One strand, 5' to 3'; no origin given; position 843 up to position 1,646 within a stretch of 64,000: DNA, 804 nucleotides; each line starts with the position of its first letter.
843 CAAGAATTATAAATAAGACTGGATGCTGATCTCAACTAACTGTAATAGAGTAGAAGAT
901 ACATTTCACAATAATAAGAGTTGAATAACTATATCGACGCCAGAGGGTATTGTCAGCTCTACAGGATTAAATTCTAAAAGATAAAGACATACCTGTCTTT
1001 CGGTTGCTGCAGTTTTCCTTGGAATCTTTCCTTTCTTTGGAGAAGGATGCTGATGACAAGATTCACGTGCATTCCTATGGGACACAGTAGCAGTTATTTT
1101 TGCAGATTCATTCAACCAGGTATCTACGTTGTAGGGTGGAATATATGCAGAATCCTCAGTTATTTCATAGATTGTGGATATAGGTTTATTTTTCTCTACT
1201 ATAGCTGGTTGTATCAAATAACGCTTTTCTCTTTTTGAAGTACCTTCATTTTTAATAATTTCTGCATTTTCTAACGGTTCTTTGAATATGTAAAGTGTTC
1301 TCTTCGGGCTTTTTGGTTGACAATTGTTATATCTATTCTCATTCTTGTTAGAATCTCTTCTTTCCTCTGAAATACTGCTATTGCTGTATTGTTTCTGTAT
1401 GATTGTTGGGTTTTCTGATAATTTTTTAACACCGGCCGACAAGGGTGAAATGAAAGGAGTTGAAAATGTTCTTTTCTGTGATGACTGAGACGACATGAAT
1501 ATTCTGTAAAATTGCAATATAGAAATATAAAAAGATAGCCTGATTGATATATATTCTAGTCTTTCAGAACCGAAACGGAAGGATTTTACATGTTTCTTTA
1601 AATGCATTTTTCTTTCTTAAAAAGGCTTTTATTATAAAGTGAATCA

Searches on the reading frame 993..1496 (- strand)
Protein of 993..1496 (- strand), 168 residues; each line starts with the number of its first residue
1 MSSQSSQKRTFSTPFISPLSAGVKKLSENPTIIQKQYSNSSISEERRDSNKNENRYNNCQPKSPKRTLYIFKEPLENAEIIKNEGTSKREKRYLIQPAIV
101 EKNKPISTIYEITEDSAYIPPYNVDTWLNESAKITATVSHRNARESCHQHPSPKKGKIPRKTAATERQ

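Call 62: find_homologous_proteins(query=window:993-1496:-, max_evalue=0.00001)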
Query seq(168 aa) (168 aa): 5 proteins with E <= 0.00001 among 20 candidates.
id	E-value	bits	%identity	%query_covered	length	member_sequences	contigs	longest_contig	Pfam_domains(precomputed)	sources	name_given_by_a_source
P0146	2.0e-102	358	100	100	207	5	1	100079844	-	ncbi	ncbi:uncharacterized protein [Mytilus edulis]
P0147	7.9e-97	340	96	100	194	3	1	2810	-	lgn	-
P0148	1.9e-83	296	85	100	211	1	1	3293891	-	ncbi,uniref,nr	ncbi:unnamed protein product [Mytilus coruscus]|uniref:Uncharacterized protein n=1 Tax=Mytilus corus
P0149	2.3e-81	289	85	100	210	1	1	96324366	-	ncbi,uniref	ncbi:uncharacterized protein LOC134716147 [Mytilus trossulus]|uniref:uncharacterized protein LOC1347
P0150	8.4e-81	287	77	100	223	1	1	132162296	-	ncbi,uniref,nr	ncbi:uncharacterized protein LOC127735452 [Mytilus californianus]|uniref:uncharacterized protein LOC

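Call 63: find_encoding_contigs(protein=P0149, flank=10000, max_places=4)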
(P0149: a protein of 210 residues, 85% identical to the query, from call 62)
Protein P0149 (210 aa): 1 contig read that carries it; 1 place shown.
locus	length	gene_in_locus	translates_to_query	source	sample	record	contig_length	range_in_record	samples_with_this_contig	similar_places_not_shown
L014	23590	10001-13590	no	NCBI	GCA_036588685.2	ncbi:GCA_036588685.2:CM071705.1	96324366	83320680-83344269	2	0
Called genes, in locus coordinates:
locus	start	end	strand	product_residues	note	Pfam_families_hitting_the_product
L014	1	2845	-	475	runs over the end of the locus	PF01593:Amino_oxidase, PF13450:NAD_binding_8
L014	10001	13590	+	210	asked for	-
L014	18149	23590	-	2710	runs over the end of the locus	-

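Call 64: find_encoding_contigs(protein=P0146, flank=10000, max_places=6)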
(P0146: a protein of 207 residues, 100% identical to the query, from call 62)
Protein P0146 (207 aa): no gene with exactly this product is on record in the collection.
